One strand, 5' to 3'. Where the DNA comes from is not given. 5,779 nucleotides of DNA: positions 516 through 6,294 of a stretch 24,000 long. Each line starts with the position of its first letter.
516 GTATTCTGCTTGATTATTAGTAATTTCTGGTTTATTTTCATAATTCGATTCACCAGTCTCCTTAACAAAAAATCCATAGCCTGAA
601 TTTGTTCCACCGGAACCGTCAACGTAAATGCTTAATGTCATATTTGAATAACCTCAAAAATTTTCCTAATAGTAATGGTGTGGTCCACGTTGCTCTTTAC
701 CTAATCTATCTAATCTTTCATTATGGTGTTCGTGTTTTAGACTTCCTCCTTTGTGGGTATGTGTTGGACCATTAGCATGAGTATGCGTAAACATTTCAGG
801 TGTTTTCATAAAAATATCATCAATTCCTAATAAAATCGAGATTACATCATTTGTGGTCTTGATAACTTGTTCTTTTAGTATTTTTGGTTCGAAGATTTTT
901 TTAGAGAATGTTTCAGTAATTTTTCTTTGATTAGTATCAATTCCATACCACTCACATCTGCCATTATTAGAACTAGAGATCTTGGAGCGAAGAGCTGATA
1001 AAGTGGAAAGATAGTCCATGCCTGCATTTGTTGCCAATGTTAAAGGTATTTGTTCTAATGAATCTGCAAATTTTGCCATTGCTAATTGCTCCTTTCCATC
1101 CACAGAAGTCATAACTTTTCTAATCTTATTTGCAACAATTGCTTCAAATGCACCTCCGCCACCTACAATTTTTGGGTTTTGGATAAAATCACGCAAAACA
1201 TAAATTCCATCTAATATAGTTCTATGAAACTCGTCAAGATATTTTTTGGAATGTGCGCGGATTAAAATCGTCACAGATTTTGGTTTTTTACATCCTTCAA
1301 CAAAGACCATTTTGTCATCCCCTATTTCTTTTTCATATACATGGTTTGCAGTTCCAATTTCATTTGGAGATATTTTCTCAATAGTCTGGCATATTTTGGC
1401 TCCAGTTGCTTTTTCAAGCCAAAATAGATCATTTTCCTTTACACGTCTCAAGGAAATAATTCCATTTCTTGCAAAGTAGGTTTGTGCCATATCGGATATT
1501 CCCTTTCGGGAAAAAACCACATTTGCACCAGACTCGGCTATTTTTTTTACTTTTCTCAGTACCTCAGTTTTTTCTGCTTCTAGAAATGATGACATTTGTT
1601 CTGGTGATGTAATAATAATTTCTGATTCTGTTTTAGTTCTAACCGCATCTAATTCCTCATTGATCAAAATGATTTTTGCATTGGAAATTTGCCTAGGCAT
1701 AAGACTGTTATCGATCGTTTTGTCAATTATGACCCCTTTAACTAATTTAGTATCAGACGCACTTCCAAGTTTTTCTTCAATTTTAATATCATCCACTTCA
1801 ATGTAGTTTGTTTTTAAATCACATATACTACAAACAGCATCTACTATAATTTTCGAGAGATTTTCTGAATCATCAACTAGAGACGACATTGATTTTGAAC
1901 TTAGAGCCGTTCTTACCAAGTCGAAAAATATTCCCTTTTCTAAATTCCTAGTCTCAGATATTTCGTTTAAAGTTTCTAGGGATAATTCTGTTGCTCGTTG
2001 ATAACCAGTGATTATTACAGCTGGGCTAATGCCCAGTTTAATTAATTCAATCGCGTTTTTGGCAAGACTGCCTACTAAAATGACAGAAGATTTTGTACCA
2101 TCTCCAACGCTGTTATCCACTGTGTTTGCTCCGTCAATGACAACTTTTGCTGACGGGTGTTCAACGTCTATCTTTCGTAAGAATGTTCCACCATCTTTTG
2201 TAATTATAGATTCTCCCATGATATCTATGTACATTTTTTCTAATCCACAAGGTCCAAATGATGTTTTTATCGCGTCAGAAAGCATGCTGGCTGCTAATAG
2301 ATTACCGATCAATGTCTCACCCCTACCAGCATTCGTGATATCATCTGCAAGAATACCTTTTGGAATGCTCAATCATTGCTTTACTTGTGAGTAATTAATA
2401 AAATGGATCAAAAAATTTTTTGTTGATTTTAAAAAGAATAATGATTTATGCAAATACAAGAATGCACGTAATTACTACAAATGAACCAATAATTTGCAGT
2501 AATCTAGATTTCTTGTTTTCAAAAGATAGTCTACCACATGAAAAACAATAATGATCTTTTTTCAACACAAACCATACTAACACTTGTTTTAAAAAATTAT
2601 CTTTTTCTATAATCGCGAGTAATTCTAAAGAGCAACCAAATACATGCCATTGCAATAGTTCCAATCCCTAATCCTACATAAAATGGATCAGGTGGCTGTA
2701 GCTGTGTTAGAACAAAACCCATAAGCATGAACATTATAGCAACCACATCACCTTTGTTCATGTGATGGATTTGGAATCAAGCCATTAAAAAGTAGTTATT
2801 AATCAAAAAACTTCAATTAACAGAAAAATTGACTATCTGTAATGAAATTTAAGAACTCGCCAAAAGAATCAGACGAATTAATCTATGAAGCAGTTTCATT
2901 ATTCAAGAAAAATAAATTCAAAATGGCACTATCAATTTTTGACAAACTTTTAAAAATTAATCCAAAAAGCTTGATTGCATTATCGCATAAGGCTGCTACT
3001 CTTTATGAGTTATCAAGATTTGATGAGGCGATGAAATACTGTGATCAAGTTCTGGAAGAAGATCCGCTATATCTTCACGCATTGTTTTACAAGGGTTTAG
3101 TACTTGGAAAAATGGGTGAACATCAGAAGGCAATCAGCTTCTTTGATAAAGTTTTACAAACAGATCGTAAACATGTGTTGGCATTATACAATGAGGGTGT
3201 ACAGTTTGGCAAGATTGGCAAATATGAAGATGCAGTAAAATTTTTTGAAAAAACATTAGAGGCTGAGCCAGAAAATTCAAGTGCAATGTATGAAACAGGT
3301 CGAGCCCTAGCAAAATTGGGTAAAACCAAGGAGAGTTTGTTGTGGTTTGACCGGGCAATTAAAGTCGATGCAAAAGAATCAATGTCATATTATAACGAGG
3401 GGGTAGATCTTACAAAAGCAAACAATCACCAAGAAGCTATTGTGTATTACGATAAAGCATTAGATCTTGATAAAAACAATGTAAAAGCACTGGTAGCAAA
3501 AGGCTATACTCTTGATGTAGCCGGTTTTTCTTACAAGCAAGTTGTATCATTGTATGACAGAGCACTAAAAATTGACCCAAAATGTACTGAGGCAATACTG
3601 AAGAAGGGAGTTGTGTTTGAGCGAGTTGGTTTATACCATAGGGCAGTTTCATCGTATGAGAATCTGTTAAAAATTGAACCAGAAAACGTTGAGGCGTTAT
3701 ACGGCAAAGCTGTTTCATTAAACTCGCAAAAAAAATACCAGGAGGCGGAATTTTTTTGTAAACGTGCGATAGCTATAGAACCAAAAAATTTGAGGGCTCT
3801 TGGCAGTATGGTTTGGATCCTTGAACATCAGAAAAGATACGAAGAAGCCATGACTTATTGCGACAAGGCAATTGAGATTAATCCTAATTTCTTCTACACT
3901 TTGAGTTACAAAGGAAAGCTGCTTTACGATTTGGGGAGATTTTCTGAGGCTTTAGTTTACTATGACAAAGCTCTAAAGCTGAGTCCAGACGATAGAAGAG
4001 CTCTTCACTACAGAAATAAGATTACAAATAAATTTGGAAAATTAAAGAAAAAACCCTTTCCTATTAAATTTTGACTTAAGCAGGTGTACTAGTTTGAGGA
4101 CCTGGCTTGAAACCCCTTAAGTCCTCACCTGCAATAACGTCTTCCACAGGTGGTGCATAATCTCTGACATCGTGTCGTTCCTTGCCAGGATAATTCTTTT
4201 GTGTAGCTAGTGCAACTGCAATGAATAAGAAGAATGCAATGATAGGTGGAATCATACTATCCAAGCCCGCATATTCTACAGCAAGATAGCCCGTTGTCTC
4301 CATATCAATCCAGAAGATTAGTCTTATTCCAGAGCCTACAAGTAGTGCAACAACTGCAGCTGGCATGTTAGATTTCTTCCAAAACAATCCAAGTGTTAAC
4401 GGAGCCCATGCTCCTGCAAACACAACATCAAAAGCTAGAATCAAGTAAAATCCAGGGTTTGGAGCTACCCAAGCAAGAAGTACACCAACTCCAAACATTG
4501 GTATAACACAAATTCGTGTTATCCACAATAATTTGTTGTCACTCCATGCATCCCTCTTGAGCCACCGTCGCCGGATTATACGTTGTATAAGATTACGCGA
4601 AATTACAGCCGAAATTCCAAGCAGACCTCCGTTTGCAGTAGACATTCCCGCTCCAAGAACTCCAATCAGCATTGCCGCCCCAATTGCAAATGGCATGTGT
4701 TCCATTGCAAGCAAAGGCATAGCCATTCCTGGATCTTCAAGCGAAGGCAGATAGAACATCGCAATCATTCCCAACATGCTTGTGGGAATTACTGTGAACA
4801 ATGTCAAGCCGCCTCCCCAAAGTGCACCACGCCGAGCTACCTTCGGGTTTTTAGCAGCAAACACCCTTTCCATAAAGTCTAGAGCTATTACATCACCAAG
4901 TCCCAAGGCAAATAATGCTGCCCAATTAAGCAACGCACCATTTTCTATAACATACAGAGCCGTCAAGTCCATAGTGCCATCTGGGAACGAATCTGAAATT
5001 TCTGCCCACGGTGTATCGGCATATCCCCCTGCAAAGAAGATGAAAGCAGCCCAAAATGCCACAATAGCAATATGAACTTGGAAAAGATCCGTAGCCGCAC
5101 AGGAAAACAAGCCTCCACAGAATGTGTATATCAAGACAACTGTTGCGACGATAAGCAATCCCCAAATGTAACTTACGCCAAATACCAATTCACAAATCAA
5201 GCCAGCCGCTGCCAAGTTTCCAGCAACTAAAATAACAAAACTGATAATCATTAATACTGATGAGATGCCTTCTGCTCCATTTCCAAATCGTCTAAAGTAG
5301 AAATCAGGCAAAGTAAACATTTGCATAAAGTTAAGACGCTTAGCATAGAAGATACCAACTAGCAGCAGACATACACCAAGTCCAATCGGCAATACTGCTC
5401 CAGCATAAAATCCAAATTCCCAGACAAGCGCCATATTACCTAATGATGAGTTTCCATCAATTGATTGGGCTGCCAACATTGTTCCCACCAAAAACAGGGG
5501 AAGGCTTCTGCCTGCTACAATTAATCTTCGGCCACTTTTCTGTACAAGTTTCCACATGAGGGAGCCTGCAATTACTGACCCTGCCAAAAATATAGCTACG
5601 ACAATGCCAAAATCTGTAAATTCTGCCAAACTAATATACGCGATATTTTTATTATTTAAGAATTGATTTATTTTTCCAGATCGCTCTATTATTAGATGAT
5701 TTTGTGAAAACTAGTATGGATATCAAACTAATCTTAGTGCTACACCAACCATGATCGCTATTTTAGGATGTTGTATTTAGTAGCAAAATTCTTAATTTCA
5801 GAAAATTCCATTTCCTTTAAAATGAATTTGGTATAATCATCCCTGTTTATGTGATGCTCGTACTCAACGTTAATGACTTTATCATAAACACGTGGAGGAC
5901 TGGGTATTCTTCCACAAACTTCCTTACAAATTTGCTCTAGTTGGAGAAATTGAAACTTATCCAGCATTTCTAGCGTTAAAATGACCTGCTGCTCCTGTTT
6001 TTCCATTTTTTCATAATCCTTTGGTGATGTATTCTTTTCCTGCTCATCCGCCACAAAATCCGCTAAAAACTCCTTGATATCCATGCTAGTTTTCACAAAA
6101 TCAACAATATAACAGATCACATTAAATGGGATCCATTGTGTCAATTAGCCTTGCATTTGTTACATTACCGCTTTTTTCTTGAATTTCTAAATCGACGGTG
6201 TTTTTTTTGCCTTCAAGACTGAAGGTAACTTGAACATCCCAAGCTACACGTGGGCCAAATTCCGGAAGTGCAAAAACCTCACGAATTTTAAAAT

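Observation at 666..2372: Thermosome paralogue with degenerate ATP-site motifs and a His-rich (nickel-binding-like) C-terminal tail, a few kb from the urease locus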

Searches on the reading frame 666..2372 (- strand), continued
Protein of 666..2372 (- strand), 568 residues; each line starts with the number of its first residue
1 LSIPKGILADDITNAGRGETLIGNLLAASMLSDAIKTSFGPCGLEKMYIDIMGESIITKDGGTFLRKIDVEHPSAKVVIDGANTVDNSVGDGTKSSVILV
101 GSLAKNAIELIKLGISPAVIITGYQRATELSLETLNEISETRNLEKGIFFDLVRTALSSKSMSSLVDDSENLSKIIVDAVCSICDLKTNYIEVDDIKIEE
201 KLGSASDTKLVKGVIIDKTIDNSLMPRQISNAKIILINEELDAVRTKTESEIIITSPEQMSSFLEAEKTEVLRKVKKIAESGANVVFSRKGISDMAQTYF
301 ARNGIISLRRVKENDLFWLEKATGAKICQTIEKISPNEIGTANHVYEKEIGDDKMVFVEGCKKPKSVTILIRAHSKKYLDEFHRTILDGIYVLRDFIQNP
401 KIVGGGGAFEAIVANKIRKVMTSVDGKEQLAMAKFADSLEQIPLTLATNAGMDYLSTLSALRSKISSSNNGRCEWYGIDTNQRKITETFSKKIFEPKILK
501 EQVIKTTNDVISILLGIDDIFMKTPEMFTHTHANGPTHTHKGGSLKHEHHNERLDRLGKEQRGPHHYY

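Call 63: search_protein_families(library=ncbifam, proteins=[L010:3220-3972:-, L059:3228-4067:-, L048:2745-3500:-, L066:11683-12399:-], max_evalue=0.1)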
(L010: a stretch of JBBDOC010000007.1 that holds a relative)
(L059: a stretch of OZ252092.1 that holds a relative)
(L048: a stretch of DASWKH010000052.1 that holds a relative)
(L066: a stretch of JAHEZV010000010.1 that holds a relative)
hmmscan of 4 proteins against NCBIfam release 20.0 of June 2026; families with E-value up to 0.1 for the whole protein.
L010:3220-3972:- (250 aa): 2 families
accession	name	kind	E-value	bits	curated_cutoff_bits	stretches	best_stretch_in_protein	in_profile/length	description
TIGR00802.1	nico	subfamily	0.0016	18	333.05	1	22-96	5-68/281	HoxN/HupN/NixA family nickel/cobalt transporter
NF041560.1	T6SS_Burk_ExIF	subfamily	0.0093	15.7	90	1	133-207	107-182/234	putative type VI secretion system effector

L059:3228-4067:- (279 aa): 1 family
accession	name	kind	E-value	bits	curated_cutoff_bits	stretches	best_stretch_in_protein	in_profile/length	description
NF009762.0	PRK13263.1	equivalog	0.05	13.2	221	1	148-184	164-197/206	urease accessory protein UreE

L048:2745-3500:- (252 aa): 4 families
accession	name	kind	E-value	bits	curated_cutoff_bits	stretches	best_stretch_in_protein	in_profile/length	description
NF009237.0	PRK12587.1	equivalog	0.00018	21.5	158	1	71-114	39-82/118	Na+/H+ antiporter subunit G1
NF033827.1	CDF_efflux_DmeF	equivalog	0.0046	16.4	250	1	74-199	89-219/309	CDF family Co(II)/Ni(II) efflux transporter DmeF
TIGR00802.1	nico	subfamily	0.016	14.6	333.05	1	21-146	4-122/281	HoxN/HupN/NixA family nickel/cobalt transporter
NF045741.1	MPN162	equivalog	0.037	13.4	400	1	124-159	159-190/313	MPN162 family protein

L066:11683-12399:- (239 aa): 4 families
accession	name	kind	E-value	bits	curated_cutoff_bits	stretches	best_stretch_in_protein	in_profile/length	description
TIGR00802.1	nico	subfamily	1.3e-06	28.1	333.05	1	15-87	5-75/281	HoxN/HupN/NixA family nickel/cobalt transporter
NF052500.1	NicTportNicT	equivalog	1.3e-05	24.6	450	1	8-77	44-108/340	Nickel transporter NicT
NF011299.0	PRK14711.1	equivalog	0.011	15.5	361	1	88-145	147-200/201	urease accessory protein UreE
NF005035.0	PRK06450.1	equivalog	0.025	13.4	301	1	6-39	203-236/338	threonine synthase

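Call 79: search_solved_structures(query=L010:3220-3972:-, max_evalue=10, show_alignments=2)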
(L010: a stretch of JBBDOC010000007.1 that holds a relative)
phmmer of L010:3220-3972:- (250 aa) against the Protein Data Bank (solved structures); distinct sequences matched with E-value up to 10: 5.
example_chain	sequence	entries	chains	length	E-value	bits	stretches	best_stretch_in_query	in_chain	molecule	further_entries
7v68_R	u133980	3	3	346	0.27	13.9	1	160-244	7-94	Muscarinic acetylcholine receptor M4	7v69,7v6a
9n09_R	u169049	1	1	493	0.82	12.3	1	160-243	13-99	Muscarinic acetylcholine receptor M4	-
8e9x_A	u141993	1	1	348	0.87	12.2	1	160-243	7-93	Muscarinic acetylcholine receptor M4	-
9n29_R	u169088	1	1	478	1.2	11.8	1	160-243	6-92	Muscarinic acetylcholine receptor M4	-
6t0b_m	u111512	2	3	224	1.4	11.5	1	13-119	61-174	Respiratory supercomplex factor 2, mitochondrial | RCF2; SYNONYM: Respiratory supercomplex factor 2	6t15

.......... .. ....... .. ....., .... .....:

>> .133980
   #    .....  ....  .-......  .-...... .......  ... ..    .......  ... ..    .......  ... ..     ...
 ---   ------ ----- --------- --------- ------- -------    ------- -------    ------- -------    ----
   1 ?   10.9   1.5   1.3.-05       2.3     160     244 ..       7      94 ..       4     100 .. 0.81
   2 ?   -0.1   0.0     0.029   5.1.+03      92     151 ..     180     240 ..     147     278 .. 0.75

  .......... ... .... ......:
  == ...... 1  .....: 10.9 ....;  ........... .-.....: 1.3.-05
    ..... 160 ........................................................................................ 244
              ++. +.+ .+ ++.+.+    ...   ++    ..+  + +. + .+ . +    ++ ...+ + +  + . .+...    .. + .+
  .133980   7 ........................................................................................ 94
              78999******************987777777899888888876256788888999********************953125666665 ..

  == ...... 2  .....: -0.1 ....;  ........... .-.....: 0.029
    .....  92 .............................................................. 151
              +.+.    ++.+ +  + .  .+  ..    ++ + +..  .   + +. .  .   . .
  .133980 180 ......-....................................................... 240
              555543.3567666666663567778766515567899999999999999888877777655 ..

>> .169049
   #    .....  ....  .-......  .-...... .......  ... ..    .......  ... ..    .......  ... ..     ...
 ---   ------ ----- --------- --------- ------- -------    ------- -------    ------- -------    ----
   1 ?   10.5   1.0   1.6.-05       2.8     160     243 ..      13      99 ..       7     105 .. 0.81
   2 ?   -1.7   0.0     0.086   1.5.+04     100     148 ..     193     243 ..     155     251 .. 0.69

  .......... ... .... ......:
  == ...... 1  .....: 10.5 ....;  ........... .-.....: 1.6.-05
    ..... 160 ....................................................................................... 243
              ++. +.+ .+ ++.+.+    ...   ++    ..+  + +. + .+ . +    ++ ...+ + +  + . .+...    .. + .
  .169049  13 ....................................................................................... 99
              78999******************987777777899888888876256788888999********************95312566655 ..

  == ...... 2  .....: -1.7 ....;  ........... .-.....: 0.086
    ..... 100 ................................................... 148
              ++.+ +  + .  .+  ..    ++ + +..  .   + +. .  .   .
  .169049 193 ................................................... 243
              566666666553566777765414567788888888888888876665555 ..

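Call 82: search_protein_families(library=pfam, alignment_id=A4, max_evalue=0.01)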
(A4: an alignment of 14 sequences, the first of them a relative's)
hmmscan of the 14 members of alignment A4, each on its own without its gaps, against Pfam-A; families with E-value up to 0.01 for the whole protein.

A. member 1, L010:3223-3972:- (250 aa): 2 families
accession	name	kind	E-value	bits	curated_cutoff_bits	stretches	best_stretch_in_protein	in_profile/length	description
PF13386.12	DsbD_2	-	9.2e-06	26.1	24.9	1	73-234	41-197/199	Cytochrome C biogenesis protein transmembrane region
PF03824.22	NicO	-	3.4e-05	23.8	27.7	1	23-208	10-205/287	High-affinity nickel-transport protein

B. families by the number of members that match (of 14 scanned): 3 families
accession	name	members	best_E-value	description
PF03824.22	NicO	11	6.5e-07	High-affinity nickel-transport protein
PF13386.12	DsbD_2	4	4.9e-06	Cytochrome C biogenesis protein transmembrane region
PF11836.14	Phage_TAC_11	1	0.0088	Phage tail tube protein, GTA-gp10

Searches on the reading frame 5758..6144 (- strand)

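Call 3: search_protein_families(library=pfam, proteins=[window:5758-6144:-])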
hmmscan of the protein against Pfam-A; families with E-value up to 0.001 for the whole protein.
window:5758-6144:- (128 aa): 0 families

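Call 6: search_protein_families(library=pfam, proteins=[window:5758-6144:-], max_evalue=0.1)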
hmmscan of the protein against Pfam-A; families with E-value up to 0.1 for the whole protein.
window:5758-6144:- (128 aa): 1 family
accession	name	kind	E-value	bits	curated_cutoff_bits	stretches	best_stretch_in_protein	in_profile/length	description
PF14308.11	DnaJ-X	-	0.017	15.1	29.4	1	15-81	93-159/203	X-domain of DnaJ-containing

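Call 45: search_protein_families(library=ncbifam, proteins=[window:5758-6144:-], max_evalue=0.01)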
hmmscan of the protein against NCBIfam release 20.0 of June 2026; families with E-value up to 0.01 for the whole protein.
window:5758-6144:- (128 aa): 0 families
